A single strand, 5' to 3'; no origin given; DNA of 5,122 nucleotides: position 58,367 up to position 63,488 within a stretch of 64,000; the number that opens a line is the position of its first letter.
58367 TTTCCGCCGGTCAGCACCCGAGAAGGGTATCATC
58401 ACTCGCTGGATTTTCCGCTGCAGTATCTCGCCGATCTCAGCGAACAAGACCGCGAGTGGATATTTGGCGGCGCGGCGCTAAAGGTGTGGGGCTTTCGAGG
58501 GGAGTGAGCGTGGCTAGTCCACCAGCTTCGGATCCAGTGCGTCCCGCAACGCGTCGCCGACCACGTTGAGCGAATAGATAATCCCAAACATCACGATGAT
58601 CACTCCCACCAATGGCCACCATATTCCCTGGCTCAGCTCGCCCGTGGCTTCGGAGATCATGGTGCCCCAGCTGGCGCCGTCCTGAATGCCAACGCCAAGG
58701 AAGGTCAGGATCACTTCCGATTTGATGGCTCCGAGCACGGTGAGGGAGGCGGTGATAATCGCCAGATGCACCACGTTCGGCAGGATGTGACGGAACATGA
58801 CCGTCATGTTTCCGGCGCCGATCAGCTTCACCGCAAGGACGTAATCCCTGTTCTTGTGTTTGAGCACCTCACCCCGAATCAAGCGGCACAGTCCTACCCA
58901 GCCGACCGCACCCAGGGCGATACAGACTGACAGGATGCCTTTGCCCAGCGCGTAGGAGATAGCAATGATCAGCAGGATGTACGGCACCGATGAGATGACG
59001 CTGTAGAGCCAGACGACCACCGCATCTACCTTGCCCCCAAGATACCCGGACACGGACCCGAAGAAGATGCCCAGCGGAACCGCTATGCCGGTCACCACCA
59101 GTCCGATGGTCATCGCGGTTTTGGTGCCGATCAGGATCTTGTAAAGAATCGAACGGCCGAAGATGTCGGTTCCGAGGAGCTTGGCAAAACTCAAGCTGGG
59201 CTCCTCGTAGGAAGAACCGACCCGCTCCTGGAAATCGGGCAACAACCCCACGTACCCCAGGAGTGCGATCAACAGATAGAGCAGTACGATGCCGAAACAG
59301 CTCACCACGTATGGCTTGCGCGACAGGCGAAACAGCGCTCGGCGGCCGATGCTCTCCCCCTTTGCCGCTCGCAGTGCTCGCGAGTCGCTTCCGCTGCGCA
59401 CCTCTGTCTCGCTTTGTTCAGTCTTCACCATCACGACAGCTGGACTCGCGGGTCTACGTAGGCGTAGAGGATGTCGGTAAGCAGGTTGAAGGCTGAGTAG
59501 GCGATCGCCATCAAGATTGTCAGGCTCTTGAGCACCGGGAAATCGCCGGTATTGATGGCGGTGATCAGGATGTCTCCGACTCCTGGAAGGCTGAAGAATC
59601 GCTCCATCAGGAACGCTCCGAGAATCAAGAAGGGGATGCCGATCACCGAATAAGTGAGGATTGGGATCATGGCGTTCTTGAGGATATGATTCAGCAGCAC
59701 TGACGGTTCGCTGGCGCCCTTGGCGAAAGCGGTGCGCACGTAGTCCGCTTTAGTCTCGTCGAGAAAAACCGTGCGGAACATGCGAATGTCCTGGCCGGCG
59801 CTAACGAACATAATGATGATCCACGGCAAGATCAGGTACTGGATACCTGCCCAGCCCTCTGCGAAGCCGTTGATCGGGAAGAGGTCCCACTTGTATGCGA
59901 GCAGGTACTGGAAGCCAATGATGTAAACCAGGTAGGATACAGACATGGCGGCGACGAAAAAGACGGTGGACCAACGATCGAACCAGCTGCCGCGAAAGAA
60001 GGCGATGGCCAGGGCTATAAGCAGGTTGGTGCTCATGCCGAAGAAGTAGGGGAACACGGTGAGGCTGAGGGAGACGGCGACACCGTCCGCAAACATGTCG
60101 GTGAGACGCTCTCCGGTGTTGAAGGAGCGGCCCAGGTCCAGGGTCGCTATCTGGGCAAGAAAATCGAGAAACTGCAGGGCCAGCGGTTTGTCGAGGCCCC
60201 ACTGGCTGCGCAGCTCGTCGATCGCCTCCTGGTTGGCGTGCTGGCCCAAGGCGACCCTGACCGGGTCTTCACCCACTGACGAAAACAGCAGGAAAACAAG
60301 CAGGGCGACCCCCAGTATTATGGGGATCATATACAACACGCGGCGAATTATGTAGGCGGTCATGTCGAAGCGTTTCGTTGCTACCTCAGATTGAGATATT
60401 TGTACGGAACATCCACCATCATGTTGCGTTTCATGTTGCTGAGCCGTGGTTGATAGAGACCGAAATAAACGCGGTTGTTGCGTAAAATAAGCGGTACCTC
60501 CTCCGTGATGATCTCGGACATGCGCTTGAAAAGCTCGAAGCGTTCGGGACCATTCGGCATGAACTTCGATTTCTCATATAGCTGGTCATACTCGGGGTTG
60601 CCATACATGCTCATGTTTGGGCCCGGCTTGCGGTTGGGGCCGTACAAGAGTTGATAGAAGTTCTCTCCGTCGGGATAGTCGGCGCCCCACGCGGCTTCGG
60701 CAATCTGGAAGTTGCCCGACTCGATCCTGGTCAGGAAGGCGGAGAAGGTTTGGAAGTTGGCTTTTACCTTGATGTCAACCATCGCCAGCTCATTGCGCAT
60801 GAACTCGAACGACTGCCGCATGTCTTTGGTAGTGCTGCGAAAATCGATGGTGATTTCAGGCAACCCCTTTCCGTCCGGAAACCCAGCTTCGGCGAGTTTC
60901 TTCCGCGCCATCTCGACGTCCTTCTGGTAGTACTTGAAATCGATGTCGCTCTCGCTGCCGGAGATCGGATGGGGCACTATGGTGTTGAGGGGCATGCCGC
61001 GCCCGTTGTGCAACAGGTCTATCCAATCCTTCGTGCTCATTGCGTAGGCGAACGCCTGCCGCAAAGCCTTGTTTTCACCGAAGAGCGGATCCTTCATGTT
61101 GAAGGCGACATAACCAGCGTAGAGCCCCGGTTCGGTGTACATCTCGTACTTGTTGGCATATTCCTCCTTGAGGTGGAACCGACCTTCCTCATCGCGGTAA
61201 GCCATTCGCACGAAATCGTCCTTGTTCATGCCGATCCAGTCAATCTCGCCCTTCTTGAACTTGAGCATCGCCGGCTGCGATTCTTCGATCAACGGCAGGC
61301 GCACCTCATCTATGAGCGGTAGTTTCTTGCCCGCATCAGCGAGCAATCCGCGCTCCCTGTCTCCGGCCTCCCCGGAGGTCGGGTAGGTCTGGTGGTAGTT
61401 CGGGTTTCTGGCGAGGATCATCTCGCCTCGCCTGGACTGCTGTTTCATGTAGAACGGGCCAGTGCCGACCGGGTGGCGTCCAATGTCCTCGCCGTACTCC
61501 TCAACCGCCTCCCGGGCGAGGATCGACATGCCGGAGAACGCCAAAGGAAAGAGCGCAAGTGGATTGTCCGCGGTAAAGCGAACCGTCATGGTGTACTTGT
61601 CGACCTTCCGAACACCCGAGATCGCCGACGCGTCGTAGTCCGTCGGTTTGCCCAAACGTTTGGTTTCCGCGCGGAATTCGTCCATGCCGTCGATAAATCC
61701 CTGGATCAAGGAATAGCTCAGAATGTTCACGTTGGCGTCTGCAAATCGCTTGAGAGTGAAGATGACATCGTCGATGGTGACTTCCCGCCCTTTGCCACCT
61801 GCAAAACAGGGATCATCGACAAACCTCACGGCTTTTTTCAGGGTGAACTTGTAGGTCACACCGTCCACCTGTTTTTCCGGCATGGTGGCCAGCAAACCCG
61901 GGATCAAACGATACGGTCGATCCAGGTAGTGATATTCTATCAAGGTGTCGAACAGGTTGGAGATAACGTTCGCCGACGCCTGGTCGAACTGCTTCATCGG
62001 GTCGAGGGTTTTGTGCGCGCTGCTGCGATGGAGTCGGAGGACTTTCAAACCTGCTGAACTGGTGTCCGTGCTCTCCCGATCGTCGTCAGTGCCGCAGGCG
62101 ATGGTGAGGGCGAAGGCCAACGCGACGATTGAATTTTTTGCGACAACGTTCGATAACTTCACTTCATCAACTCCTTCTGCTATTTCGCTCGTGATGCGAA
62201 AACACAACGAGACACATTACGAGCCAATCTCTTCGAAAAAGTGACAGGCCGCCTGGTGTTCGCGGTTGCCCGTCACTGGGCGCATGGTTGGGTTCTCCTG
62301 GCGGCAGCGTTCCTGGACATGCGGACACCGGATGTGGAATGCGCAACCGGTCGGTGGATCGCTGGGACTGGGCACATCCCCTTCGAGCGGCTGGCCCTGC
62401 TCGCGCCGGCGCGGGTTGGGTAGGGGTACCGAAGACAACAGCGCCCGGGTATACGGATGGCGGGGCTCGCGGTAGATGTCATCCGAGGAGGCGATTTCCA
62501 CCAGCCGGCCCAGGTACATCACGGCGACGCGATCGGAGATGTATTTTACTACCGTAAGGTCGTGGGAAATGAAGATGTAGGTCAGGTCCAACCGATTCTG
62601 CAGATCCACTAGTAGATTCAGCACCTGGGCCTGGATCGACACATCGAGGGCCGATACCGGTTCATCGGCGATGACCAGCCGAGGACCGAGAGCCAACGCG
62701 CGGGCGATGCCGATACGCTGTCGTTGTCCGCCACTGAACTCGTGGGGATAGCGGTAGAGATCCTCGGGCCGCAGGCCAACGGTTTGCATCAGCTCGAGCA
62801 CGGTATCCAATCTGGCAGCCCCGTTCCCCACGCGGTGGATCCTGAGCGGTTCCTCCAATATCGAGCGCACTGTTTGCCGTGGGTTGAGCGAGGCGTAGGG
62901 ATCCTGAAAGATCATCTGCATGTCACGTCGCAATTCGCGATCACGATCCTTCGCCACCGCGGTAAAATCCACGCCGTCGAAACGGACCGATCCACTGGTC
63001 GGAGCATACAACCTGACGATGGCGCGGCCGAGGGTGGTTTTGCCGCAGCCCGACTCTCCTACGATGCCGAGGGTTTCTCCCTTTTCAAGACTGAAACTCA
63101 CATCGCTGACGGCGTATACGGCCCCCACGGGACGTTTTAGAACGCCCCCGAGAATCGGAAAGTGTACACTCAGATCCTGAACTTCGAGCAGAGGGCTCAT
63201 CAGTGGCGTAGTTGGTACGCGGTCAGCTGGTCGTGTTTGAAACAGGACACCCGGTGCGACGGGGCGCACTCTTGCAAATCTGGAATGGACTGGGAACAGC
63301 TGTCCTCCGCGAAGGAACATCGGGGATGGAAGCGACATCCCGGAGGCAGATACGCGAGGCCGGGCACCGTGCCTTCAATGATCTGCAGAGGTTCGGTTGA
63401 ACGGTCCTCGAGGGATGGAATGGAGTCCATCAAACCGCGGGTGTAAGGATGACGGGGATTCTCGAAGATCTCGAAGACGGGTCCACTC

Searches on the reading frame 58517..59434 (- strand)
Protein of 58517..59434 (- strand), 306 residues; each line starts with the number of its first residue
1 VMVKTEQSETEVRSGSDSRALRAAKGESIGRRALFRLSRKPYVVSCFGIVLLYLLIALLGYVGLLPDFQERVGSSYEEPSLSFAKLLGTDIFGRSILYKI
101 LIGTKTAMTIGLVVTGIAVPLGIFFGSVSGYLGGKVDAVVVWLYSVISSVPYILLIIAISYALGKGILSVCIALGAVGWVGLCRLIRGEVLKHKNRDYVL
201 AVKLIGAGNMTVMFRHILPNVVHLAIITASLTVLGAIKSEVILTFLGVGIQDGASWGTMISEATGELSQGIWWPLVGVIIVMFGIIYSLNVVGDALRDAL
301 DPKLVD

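Call 91: search_protein_families(library=pfam, proteins=[window:58517-59434:-], max_evalue=0.00001)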
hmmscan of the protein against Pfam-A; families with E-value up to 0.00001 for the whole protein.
window:58517-59434:- (306 aa): 1 family
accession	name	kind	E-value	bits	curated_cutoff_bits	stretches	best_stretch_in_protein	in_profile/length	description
PF00528.27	BPD_transp_1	-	2.5e-25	89.7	26.4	1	122-304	1-182/184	Binding-protein-dependent transport system inner membrane component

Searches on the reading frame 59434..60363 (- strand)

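Call 91: search_protein_families(library=pfam, proteins=[window:59434-60363:-], max_evalue=0.00001)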
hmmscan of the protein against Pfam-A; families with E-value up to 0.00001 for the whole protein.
window:59434-60363:- (310 aa): 2 families
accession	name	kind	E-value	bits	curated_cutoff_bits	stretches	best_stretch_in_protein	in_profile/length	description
PF00528.27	BPD_transp_1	-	5.1e-33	114.8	26.4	1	114-307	2-182/184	Binding-protein-dependent transport system inner membrane component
PF19300.4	BPD_transp_1_N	-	7.9e-14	52.3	23.8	1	1-74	1-74/114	Binding-prot-dependent transport system membrane comp, N-term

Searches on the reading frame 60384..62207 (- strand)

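Call 91: search_protein_families(library=pfam, proteins=[window:60384-62207:-], max_evalue=0.00001)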
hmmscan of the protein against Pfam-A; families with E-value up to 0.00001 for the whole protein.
window:60384-62207:- (608 aa): 1 family
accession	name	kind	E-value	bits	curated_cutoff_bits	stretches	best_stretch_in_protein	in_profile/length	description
PF00496.27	SBP_bac_5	-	1.6e-65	222.1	32.4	1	105-527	5-366/368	Bacterial extracellular solute-binding proteins, family 5 Middle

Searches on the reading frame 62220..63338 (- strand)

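Call 91: search_protein_families(library=pfam, proteins=[window:62220-63338:-], max_evalue=0.00001)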
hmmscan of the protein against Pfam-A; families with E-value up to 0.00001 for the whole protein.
window:62220-63338:- (373 aa): 3 families
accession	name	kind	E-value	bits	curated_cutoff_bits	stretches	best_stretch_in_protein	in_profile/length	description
PF00005.33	ABC_tran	-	1.1e-34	120.5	25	1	78-228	2-136/137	ABC transporter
PF08352.17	oligo_HPY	-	1.9e-20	73.4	27.1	1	280-345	1-65/65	Oligopeptide/dipeptide transporter, C-terminal region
PF13304.12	AAA_21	-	4.6e-06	27.3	27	0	192-264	229-303/304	AAA domain, putative AbiEii toxin, Type IV TA system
